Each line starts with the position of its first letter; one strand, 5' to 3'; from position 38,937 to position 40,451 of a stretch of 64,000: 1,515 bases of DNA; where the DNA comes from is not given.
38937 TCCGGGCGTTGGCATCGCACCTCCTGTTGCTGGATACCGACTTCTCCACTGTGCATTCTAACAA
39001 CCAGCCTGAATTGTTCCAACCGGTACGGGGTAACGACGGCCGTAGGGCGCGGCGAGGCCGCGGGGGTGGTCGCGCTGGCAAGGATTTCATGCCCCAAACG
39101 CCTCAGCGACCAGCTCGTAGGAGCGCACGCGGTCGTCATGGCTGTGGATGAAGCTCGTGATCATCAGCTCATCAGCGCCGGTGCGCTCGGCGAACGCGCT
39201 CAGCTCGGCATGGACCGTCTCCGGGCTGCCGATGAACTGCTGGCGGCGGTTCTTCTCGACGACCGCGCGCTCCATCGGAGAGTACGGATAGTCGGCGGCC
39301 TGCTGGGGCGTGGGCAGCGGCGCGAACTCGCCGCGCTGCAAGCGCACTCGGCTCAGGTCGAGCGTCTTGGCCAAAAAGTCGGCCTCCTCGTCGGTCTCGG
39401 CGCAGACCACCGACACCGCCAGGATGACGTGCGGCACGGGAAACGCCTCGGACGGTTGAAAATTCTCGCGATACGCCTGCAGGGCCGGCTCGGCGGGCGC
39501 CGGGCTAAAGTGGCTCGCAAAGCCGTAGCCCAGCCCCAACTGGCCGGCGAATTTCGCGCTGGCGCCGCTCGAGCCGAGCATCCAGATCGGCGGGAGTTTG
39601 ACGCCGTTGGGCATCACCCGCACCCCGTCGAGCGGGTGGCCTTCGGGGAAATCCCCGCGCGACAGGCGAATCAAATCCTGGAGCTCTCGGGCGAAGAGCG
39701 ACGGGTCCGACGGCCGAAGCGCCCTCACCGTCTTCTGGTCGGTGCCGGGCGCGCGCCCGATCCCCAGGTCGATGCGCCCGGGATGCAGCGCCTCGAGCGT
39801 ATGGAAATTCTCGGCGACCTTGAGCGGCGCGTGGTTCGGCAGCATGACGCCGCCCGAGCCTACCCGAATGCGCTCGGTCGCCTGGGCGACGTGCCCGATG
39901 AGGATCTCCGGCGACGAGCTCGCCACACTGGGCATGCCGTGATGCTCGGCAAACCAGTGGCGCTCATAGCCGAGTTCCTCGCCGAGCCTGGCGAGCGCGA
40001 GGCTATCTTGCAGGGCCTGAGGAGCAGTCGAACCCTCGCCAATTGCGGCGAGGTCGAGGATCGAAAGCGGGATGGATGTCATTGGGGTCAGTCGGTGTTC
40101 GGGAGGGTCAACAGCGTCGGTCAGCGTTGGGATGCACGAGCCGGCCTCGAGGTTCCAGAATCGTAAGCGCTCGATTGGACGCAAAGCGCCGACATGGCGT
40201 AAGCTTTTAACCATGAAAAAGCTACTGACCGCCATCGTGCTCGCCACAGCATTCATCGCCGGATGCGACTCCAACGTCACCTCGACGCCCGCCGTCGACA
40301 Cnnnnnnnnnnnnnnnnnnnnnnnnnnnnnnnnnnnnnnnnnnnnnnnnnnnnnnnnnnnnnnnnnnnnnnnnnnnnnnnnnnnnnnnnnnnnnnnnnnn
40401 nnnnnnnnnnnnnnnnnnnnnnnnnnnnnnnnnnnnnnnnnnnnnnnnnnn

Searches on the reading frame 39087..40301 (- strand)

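Call 28: search_protein_families(library=pfam, proteins=[window:39087-40301:-], max_evalue=0.001)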
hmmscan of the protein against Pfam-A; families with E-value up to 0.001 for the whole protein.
window:39087-40301:- (404 aa): 1 family
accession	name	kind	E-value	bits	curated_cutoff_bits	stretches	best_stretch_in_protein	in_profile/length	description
PF00296.26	Bac_luciferase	-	2.6e-44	152.3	27.9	1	79-377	3-313/314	Luciferase-like monooxygenase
